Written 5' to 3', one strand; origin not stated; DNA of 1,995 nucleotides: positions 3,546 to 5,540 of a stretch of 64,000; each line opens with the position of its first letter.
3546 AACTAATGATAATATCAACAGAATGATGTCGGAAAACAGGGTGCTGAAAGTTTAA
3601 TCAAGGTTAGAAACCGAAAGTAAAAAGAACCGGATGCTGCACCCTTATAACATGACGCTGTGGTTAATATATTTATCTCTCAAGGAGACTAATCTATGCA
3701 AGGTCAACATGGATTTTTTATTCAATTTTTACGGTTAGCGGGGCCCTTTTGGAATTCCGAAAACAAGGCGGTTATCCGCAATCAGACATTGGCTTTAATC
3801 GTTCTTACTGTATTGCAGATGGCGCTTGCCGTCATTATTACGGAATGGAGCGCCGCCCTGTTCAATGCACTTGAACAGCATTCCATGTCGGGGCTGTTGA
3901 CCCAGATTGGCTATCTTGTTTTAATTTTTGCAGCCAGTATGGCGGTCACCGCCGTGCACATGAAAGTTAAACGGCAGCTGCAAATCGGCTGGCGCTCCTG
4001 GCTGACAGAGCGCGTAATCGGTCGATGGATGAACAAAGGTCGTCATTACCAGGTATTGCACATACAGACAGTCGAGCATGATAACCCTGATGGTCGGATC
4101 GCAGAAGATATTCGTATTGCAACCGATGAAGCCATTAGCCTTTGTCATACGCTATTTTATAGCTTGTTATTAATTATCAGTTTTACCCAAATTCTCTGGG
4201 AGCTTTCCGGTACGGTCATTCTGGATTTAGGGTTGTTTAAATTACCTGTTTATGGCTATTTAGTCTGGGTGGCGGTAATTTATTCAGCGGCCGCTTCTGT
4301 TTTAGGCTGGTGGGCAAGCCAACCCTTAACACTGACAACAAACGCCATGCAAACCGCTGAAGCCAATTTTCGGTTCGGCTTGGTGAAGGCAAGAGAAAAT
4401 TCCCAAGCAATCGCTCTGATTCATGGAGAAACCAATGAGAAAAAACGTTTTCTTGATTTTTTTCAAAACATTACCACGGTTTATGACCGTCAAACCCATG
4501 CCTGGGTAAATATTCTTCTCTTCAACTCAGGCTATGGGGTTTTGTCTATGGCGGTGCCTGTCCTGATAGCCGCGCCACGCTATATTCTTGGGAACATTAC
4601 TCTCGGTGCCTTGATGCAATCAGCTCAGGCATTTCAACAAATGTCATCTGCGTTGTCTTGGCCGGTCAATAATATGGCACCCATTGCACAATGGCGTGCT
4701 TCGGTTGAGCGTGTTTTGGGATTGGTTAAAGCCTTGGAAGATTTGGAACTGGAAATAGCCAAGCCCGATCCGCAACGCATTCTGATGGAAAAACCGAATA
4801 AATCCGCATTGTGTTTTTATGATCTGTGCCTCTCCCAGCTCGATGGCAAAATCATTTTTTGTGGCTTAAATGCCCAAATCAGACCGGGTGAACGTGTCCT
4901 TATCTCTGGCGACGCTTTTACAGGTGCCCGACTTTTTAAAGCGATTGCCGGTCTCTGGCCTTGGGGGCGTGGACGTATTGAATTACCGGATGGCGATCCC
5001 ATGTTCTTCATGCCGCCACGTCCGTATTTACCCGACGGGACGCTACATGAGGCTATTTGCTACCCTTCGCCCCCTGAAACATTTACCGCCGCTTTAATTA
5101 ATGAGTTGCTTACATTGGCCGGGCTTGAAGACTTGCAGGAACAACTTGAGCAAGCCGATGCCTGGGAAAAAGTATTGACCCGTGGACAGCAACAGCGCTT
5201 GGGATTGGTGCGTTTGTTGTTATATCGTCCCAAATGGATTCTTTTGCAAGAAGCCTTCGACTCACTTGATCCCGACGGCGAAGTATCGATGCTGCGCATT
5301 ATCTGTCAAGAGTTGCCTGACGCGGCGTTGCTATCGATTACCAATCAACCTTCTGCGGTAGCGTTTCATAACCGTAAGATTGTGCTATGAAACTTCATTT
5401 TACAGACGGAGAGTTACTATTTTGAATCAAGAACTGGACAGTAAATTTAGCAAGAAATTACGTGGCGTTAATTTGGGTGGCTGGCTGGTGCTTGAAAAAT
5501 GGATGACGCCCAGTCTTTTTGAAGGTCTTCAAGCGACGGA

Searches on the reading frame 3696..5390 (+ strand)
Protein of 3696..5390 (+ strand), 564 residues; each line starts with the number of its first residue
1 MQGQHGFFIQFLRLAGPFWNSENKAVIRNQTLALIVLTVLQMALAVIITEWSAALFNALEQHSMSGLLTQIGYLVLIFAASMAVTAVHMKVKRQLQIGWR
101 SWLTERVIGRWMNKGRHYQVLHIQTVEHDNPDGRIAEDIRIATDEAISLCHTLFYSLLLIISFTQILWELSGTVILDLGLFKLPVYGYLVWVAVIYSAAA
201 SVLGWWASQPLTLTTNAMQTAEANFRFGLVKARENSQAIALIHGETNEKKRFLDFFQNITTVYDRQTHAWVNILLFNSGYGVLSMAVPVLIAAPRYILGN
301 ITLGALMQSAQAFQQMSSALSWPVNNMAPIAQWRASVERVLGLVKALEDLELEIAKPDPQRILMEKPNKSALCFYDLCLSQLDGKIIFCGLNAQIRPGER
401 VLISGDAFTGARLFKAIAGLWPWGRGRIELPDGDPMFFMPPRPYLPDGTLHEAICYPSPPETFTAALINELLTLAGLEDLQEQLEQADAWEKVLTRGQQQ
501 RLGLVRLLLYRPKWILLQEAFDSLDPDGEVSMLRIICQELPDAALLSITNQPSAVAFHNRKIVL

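Call 8: search_protein_families(library=ncbifam, proteins=[window:3696-5390:+], max_evalue=0.00001)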
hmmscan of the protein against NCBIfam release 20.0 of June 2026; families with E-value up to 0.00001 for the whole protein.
window:3696-5390:+ (564 aa): 17 families
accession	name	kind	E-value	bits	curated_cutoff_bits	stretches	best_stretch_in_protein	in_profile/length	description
TIGR00954.1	3a01203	subfamily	1.5e-36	126.1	918.9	1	21-560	92-648/660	peroxysomal long chain fatty acyl transporter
NF009036.0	PRK12369.1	equivalog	2.3e-21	76.5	385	1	31-339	19-314/326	putative transporter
TIGR02857.1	CydD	equivalog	3.3e-13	49.5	435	1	360-557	310-522/529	thiol reductant ABC exporter subunit CydD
TIGR03375.1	type_I_sec_LssB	subfamily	7.9e-12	44.2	693.1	1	187-564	287-674/696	type I secretion system permease/ATPase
TIGR02868.1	CydC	equivalog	1.9e-11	43.3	329.05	1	327-551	294-529/530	thiol reductant ABC exporter subunit CydC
NF008306.0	PRK11098.1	equivalog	3.4e-11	43.1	492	1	33-349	97-399/413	peptide antibiotic transporter SbmA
TIGR01842.1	type_I_sec_PrtD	subfamily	5.1e-09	35.2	510.15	1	295-560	249-522/544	type I secretion system permease/ATPase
TIGR01189.1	ccmA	equivalog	1e-08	35.1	131.6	0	486-537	120-171/198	heme ABC exporter ATP-binding protein CcmA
NF008364.0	PRK11160.1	equivalog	8e-08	31.3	630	1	370-555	337-538/575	heme ABC transporter ATP-binding protein/permease CydC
NF010061.0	PRK13538.1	equivalog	4.7e-07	29.5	195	0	487-539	127-179/211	cytochrome c biogenesis heme-transporting ATPase CcmA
TIGR03796.1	NHLM_micro_ABC1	equivalog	1.1e-06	27.2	853.3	0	280-430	386-538/710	NHLP family bacteriocin export ABC transporter peptidase/permease/ATPase subunit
NF045998.1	cleave_ABC_plasm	equivalog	3.6e-06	25.5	500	0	491-546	600-655/673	Mbov_0121 family peptidase domain-containing ABC transporter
NF008420.0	PRK11247.1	equivalog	4.1e-06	26.1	395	1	485-538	125-178/257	aliphatic sulfonates ABC transporter ATP-binding protein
NF008379.0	PRK11174.1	equivalog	6.4e-06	25.1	684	0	351-556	329-548/588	heme ABC transporter permease/ATP-binding protein CydD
TIGR02315.1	ABC_phnC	equivalog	7e-06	25.6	266.1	0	486-561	138-216/243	phosphonate ABC transporter ATP-binding protein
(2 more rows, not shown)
